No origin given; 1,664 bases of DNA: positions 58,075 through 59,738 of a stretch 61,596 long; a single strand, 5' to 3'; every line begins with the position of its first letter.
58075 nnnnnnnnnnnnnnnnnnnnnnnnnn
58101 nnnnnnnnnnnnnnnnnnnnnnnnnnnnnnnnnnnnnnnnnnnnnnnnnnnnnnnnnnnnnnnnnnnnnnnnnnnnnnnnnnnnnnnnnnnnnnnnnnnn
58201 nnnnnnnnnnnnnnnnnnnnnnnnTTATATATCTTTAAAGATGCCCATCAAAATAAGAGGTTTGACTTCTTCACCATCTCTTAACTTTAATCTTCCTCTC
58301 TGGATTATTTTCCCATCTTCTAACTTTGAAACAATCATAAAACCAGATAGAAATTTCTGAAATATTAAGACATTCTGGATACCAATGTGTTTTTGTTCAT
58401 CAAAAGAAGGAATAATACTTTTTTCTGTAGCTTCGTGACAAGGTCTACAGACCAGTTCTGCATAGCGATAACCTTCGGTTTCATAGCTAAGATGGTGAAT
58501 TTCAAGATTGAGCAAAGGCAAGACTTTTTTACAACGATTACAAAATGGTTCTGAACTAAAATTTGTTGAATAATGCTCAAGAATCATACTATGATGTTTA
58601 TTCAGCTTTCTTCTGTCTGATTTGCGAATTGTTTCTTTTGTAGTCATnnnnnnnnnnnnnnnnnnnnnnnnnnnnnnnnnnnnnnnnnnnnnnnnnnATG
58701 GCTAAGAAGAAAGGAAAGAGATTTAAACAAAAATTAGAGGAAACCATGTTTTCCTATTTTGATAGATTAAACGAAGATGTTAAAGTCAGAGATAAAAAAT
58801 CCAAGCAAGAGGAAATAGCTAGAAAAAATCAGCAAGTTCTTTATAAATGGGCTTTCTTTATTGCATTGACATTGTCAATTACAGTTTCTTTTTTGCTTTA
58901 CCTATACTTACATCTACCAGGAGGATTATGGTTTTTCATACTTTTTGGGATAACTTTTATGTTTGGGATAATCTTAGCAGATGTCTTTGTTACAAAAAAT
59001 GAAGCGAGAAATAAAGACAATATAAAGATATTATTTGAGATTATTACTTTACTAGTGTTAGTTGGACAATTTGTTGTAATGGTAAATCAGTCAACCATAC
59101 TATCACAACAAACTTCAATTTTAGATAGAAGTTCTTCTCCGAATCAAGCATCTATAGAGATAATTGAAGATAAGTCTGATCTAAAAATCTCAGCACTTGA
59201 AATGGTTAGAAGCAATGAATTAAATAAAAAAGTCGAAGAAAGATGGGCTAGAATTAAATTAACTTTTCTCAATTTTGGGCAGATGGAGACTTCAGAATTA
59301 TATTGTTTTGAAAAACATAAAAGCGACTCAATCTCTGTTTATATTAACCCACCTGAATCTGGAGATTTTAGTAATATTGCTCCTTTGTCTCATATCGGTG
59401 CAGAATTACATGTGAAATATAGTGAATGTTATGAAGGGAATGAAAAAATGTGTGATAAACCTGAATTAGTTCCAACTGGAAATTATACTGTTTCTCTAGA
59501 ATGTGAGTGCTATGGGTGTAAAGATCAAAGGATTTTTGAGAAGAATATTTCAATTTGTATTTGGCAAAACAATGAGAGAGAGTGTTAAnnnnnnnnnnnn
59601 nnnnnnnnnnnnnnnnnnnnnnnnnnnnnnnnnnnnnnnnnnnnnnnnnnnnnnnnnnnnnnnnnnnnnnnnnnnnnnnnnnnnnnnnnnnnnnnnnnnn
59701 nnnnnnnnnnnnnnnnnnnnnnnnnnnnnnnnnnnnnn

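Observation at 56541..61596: tRNA-Asp-adjacent island of nuclease-like, HEPN-like and small membrane proteins (candidate defence or mobile island)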

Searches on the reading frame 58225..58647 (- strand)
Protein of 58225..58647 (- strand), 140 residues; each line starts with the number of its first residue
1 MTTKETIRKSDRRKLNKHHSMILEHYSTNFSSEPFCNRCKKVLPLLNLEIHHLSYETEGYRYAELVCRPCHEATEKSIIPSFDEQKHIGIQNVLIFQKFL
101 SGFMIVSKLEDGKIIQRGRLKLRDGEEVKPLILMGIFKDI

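Call 6: search_protein_families(library=pfam, max_evalue=1, proteins=[window:58225-58647:-])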
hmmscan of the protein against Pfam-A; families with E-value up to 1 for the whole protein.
window:58225-58647:- (140 aa): 3 families
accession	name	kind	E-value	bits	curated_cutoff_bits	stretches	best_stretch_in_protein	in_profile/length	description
PF21039.3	CEP104_ZnF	-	0.017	15.7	27.4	1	19-86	14-79/112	Centrosomal protein CEP104, ZnF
PF11603.13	Sir1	-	0.098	13.6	24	1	3-61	29-86/120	Sir1, ORC-binding domain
PF01844.29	HNH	-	0.52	10.9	21.4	0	36-73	1-43/47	HNH endonuclease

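Call 7: search_protein_families(library=padloc, max_evalue=1, proteins=[window:58225-58647:-])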
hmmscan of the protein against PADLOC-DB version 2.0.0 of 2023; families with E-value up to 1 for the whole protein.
window:58225-58647:- (140 aa): 1 family
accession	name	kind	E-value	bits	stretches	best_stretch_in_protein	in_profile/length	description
PDLC01241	Cas12a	-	0.0045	12.6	1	76-127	843-890/1236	Cas12a_M58_V-A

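Call 9: search_protein_families(library=phrogs, max_evalue=0.1, proteins=[window:58225-58647:-])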
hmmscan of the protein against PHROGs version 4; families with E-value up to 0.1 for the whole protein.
window:58225-58647:- (140 aa): 1 family
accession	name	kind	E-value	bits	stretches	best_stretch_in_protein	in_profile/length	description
phrog_24030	-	DNA, RNA and nucleotide metabolism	0.0059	17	1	55-99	41-87/342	RNA ligase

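Call 19: search_protein_families(library=ncbifam, max_evalue=1, proteins=[window:58225-58647:-])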
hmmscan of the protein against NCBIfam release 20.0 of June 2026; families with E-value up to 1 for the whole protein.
window:58225-58647:- (140 aa): 0 families

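Call 66: search_solved_structures(query=window:58225-58647:-, max_evalue=10)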
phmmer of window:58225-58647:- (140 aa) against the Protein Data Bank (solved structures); distinct sequences matched with E-value up to 10: 19.
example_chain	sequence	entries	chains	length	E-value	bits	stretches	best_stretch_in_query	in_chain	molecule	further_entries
8pql_U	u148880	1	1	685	0.0003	24.2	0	93-130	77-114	Ubiquitin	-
8q7r_U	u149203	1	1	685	0.00031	24.2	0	93-130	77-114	Ubiquitin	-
8pql_E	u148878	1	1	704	0.0004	23.8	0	93-130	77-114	Polyubiquitin-C,Nucleotide exchange factor SIL1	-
7yui_A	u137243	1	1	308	0.0048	20.4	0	93-130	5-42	Polyubiquitin-C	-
5b83_A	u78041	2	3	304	0.0098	19.3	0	93-130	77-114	tetra ubiquitin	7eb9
5h07_A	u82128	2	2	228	0.058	16.8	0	93-130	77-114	Polyubiquitin-C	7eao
5vix_A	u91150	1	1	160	0.41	14.1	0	92-130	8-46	Polyubiquitin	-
4ksl_D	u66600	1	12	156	0.42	14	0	91-130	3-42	Polyubiquitin-C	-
6njd_A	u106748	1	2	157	0.43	14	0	92-130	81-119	Di-ubiquitin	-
7tv4_C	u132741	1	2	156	0.54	13.7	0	92-130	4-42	Polyubiquitin-C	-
4zqs_A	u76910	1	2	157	0.54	13.7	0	93-130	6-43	ubiquitin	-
6n5m_A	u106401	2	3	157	0.67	13.4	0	93-130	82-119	Polyubiquitin-C | Ubiquitin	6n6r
3u30_A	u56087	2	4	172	0.76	13.2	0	93-130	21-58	linear di-ubiquitin | Di-Ubiquitin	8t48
2zvn_A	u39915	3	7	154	0.79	13.2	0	93-130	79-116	UBC protein | Ubiquitin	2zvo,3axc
5oe7_B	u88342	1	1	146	0.92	13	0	93-130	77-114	Polyubiquitin-C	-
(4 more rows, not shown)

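Call 78: search_protein_representatives(protein=window:58225-58647:-)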
Query: 140 residues. Proteins with E-value up to 0.001 (for the whole library): 6; up to 1e-10: 4; up to 1e-30: 1. The best 6 are listed.
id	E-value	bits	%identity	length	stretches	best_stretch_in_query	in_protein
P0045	2.1e-40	154.3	51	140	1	1-138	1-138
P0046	2.8e-29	118.3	46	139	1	1-126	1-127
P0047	1.1e-28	116.4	44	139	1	1-138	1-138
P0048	4.7e-11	59.3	32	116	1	1-106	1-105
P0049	1.1e-08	51.6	43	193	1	3-79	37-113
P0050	5.5e-07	46.1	41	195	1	5-74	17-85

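Call 80: search_protein_families(library=pfam, alignment_id=A4, max_evalue=0.1)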
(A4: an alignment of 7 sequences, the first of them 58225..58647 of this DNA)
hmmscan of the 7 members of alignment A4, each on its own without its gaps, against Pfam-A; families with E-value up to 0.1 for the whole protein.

A. member 1, window:58225-58647:- (140 aa): 2 families
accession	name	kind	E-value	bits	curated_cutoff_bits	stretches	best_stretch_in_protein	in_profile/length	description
PF21039.3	CEP104_ZnF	-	0.017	15.7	27.4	1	19-86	14-79/112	Centrosomal protein CEP104, ZnF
PF11603.13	Sir1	-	0.098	13.6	24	0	3-61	29-86/120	Sir1, ORC-binding domain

B. families by the number of members that match (of 7 scanned): 11 families
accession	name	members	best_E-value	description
PF01844.29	HNH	4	0.0025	HNH endonuclease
PF21039.3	CEP104_ZnF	4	0.017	Centrosomal protein CEP104, ZnF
PF00527.23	E7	1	0.002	E7 protein, Early protein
PF22747.2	Zn_ribbon_DUF2089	1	0.016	DUF2089 zinc ribbon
PF11726.14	YagK_YfjJ_C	1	0.027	YagK/YfjJ C-terminal domain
PF10217.14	DUF2039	1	0.037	Uncharacterized conserved protein (DUF2039)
PF24292.1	DUF7479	1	0.078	Domain of unknown function (DUF7479)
PF18275.7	His_Me_b4a2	1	0.082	His-Me finger endonuclease beta4-alpha2 domain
PF02892.21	zf-BED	1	0.085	BED zinc finger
PF23550.1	zf_Tbcl_Rhp7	1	0.095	DNA repair protein rhp7 treble clef domain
PF11603.13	Sir1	1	0.098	Sir1, ORC-binding domain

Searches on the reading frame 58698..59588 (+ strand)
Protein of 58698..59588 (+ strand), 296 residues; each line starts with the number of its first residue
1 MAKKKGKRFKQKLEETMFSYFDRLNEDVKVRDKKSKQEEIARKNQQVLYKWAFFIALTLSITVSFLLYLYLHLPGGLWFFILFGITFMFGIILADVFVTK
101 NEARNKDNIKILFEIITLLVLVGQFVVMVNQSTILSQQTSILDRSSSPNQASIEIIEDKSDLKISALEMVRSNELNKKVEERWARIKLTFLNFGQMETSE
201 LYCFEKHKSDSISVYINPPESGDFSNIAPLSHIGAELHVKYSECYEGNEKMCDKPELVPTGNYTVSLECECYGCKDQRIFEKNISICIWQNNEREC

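Call 6: search_protein_families(library=pfam, max_evalue=1, proteins=[window:58698-59588:+])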
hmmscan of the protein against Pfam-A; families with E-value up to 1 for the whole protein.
window:58698-59588:+ (296 aa): 6 families
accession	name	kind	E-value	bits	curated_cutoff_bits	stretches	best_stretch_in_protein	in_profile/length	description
PF20990.2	DUF2207_C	-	0.0091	16.2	33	1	4-94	93-185/247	Predicted membrane protein (DUF2207) C-terminal domain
PF23304.1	GAE_BBS1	-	0.013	16.3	27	1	230-292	28-87/105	Bardet-Biedl syndrome 1 protein, GAE domain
PF03606.21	DcuC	-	0.016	14.2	23.1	1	17-143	224-341/461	C4-dicarboxylate anaerobic carrier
PF14568.11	SUKH_6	-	0.066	14.2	27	1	155-229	38-113/119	SMI1-KNR4 cell-wall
PF02704.19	GASA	-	0.12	13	27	1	240-273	15-48/60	Gibberellin regulated protein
PF12420.13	DUF3671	-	0.46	10.4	34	1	14-93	127-207/223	Fam-L, Fam-M like protein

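Call 7: search_protein_families(library=padloc, max_evalue=1, proteins=[window:58698-59588:+])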
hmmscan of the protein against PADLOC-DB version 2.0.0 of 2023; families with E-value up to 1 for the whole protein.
window:58698-59588:+ (296 aa): 0 families

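Call 9: search_protein_families(library=phrogs, max_evalue=0.1, proteins=[window:58698-59588:+])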
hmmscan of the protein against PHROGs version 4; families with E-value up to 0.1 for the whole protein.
window:58698-59588:+ (296 aa): 0 families

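Call 19: search_protein_families(library=ncbifam, max_evalue=1, proteins=[window:58698-59588:+])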
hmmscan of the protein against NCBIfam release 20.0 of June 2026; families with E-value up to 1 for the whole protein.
window:58698-59588:+ (296 aa): 2 families
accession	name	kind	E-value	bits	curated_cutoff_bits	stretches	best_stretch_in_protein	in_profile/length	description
TIGR00728.1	OPT_sfam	superfamily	0.0074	14.9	128.35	1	24-134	356-466/659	OPT family oligopeptide transporter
NF052507.1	BA5345_fam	subfamily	0.011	15.8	40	1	18-113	83-175/181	BA5345 family protein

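Call 64: find_related_loci(query=window:58698-59588:+, collection=viral_contigs, flank=5000)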
Query window:58698-59588:+ (296 aa) in viral_contigs; peptide patterns used: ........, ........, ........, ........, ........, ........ (x = any residue, [..] = any of these).
16 stretches matched a pattern, but none encodes a relative of the query by tblastn (E <= 1e-3).

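Call 98: search_dna_similar(query=window:58698-59588:+, collection=phages, mode=protein, max_evalue=0.01, max_rows=8)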
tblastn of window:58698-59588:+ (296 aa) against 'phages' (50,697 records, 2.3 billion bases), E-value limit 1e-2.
No match.
